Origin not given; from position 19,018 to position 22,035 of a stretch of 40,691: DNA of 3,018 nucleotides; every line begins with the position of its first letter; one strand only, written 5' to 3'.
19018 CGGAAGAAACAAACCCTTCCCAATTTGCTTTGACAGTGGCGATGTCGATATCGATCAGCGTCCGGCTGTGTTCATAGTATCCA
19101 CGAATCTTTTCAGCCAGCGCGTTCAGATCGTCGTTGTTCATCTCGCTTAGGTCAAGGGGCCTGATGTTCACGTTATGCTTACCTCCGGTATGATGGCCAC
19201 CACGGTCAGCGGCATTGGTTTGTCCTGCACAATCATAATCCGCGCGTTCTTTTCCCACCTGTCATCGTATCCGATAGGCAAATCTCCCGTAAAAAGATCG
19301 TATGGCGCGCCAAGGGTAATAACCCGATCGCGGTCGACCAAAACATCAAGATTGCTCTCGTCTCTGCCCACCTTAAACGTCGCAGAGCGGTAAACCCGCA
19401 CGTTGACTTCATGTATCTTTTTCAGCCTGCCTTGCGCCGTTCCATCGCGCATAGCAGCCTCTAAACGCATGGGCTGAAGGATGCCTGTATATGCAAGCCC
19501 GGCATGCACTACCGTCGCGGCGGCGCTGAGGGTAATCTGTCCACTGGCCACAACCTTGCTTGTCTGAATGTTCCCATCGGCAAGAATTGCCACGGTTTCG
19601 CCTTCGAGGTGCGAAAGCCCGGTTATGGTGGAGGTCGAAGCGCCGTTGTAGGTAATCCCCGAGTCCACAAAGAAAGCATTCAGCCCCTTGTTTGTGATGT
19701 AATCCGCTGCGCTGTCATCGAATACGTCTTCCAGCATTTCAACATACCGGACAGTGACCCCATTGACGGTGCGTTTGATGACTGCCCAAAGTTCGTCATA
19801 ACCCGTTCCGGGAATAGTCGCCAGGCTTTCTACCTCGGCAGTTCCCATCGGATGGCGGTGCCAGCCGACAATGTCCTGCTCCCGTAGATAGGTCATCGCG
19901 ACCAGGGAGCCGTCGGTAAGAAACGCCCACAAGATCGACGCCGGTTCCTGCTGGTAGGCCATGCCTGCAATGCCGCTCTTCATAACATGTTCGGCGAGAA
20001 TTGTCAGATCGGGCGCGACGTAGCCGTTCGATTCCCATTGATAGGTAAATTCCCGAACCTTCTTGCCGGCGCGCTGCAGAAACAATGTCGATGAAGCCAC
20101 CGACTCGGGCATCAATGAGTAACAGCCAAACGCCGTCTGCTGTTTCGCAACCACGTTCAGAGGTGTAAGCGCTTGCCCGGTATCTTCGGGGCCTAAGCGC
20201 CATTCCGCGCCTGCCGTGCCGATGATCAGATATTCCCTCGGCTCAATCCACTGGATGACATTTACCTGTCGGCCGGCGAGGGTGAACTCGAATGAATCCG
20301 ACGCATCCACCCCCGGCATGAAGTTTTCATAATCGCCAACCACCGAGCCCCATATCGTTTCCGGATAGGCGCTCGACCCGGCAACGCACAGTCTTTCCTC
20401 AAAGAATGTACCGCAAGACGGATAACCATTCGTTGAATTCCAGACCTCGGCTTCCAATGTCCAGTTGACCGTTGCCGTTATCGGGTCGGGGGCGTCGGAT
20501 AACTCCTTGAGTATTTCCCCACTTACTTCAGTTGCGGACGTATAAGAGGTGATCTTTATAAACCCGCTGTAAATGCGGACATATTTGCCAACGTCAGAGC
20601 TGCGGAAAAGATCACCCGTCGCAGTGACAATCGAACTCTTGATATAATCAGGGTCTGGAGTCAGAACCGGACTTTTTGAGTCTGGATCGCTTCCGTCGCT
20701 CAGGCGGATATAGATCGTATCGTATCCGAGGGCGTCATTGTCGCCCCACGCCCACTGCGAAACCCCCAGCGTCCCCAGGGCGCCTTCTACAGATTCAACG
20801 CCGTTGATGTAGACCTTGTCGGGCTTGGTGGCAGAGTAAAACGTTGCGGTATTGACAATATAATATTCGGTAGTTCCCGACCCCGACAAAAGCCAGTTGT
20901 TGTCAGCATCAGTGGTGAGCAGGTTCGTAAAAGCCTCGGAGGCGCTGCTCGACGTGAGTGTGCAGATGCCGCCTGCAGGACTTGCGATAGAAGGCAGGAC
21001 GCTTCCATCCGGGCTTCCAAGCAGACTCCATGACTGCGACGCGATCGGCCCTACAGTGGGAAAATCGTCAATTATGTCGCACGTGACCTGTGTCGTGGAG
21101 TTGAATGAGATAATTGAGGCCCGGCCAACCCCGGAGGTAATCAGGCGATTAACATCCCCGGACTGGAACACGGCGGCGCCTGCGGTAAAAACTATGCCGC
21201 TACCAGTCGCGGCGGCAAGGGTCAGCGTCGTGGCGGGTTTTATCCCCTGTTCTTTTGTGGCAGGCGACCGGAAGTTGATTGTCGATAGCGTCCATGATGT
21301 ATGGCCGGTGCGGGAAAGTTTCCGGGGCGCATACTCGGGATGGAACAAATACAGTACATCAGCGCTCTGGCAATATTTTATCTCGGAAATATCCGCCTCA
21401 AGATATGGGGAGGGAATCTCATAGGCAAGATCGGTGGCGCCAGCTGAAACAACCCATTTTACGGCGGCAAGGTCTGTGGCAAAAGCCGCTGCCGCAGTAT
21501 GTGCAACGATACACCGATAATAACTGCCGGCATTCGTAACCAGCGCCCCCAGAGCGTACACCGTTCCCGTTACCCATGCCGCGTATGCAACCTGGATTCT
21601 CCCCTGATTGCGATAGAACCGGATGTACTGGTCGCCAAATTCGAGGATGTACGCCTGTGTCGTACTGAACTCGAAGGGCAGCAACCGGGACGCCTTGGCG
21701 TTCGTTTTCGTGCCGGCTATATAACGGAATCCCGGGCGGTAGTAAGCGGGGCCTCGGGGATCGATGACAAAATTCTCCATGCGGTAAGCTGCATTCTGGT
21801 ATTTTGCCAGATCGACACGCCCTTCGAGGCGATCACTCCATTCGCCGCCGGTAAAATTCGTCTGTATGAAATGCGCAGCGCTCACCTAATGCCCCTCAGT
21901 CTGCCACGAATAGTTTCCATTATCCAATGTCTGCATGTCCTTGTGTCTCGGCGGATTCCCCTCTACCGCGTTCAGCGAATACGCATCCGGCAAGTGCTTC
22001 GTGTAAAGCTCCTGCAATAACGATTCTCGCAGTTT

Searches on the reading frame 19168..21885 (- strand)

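Call 69: search_protein_families(library=phrogs, proteins=[window:19168-21885:-], max_evalue=0.001)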
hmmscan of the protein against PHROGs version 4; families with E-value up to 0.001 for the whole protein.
window:19168-21885:- (905 aa): 4 families
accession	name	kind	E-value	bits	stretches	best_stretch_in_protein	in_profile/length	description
phrog_376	-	tail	8e-213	709.8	1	1-904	1-709/712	tail protein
phrog_15566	-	tail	6.2e-94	316.5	2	445-753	8-305/552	tail protein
phrog_20269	-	unknown function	1.7e-51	176.4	1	4-249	3-198/374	-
phrog_30010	-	unknown function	3.1e-29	103.1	2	609-749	190-322/517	-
